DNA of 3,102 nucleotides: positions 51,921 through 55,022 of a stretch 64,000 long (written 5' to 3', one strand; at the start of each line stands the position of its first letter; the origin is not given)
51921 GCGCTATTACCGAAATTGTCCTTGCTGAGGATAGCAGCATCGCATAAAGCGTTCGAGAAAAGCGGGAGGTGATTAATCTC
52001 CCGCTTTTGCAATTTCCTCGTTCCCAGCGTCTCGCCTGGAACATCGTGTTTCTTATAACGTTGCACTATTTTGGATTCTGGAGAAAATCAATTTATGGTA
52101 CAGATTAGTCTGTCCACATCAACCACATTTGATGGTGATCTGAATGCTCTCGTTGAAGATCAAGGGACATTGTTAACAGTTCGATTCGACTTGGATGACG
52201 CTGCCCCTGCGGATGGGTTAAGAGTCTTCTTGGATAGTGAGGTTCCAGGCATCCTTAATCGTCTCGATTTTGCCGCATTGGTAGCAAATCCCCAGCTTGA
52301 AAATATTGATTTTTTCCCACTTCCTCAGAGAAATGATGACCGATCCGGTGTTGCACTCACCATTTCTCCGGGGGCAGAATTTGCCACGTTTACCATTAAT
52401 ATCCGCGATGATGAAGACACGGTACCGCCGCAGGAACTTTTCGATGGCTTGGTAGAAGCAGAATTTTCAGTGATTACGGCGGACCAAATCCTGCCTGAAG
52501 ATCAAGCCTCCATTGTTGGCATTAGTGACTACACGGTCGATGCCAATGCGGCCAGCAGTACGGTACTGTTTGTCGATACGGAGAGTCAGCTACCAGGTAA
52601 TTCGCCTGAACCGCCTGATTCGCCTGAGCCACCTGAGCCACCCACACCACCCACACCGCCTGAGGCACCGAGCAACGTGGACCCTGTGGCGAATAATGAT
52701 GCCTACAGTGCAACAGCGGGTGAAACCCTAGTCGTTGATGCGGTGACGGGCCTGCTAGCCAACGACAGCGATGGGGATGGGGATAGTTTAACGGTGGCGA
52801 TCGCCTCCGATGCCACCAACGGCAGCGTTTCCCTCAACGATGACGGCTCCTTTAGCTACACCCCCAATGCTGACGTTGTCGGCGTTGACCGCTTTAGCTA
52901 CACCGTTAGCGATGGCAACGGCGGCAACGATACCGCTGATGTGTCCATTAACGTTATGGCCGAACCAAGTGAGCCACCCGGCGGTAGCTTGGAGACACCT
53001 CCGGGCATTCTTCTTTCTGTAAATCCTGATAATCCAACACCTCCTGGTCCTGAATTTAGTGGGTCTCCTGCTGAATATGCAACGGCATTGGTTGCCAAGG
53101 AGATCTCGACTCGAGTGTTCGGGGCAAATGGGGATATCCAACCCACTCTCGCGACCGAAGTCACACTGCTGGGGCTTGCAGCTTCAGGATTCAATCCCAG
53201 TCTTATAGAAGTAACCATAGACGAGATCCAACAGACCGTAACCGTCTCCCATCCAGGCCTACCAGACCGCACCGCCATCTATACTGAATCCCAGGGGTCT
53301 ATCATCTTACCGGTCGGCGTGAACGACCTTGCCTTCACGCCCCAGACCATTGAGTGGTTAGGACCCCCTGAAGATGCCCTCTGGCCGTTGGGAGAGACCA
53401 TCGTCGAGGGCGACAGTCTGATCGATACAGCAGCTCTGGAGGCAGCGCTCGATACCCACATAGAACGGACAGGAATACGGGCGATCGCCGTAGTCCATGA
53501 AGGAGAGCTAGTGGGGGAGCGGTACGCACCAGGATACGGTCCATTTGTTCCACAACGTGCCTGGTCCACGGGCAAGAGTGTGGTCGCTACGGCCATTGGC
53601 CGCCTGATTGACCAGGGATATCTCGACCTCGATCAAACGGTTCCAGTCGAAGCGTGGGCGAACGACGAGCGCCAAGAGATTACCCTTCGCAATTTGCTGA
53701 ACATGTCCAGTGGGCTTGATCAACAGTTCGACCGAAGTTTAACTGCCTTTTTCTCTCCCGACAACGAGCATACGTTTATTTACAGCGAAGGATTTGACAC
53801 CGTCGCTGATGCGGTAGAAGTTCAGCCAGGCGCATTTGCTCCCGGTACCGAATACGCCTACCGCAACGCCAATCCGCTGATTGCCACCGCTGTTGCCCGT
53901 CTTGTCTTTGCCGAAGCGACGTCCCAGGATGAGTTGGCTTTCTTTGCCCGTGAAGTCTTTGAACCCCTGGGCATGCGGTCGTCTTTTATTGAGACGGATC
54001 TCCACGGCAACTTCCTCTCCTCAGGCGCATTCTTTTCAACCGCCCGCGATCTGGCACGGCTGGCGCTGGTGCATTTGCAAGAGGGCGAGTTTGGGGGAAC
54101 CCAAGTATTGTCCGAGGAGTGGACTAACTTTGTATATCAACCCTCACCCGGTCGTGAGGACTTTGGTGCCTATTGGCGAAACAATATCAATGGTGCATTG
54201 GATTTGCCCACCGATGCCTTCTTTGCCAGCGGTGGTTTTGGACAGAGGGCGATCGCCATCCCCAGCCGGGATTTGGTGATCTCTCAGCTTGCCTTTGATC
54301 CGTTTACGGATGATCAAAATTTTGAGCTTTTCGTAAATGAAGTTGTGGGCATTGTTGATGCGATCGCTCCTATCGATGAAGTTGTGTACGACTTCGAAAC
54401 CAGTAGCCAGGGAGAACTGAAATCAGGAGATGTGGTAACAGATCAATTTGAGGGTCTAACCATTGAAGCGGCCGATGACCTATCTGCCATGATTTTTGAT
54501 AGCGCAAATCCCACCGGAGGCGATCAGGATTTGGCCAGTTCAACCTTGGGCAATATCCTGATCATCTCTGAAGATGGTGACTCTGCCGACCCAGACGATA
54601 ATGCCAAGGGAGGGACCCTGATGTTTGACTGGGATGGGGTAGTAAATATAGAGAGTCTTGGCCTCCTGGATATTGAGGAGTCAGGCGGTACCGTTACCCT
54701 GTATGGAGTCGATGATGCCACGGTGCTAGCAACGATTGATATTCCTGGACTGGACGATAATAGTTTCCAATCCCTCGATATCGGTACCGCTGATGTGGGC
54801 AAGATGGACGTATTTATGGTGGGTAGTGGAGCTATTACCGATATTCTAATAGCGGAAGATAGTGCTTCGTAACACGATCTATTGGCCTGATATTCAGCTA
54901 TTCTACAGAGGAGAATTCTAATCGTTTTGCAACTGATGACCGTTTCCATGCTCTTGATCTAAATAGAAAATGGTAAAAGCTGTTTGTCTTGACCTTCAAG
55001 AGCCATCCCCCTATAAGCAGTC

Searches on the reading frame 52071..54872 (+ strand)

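Call 9: search_protein_families(library=pfam, proteins=[window:52071-54872:+], max_evalue=0.001)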
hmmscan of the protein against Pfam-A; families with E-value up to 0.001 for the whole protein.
window:52071-54872:+ (933 aa): 4 families
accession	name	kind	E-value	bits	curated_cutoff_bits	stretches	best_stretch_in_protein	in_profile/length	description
PF00144.29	Beta-lactamase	-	3.4e-31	109.1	27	1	471-738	18-305/329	Beta-lactamase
PF17963.7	Big_9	-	3e-21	76.6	23.6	1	202-294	1-89/89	Bacterial Ig domain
PF17892.7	Cadherin_5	-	2.7e-20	72.4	26.5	1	202-295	2-97/98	Cadherin-like domain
PF17803.7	Cadherin_4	-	1.7e-14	54.5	25.1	1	200-263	9-71/71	Bacterial cadherin-like domain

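Call 11: search_protein_families(library=ncbifam, proteins=[window:52071-54872:+], max_evalue=0.01)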
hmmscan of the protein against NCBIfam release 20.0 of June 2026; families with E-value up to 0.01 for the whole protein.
window:52071-54872:+ (933 aa): 7 families
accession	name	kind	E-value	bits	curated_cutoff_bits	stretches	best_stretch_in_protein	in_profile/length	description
NF012211.1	tand_rpt_95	domain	1.3e-18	66.7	90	1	227-297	14-86/98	tandem-95 repeat protein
NF045925.1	3-sucCA_synth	equivalog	8.2e-09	34.4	800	1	454-737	40-306/498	3-succinylated cholic acid synthase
NF045619.1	adhes_GNV_Cterm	subfamily_domain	3.7e-07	29.7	180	1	249-295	408-457/458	BapA/Bap/LapF family large adhesin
NF009622.0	PRK13128.1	equivalog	1.6e-05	23.7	443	1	452-643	5-195/518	D-aminopeptidase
NF002968.0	PRK03642.1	equivalog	0.00017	20.6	385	0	653-711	299-357/432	penicillin binding protein PBP4B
NF052353.1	EstBLacLipLMycb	equivalog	0.00027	20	650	1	498-551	78-133/420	esterase/beta-lactamase LipL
NF038269.1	lipase_LipE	equivalog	0.0033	16.6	750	0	494-636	87-218/407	lipase LipE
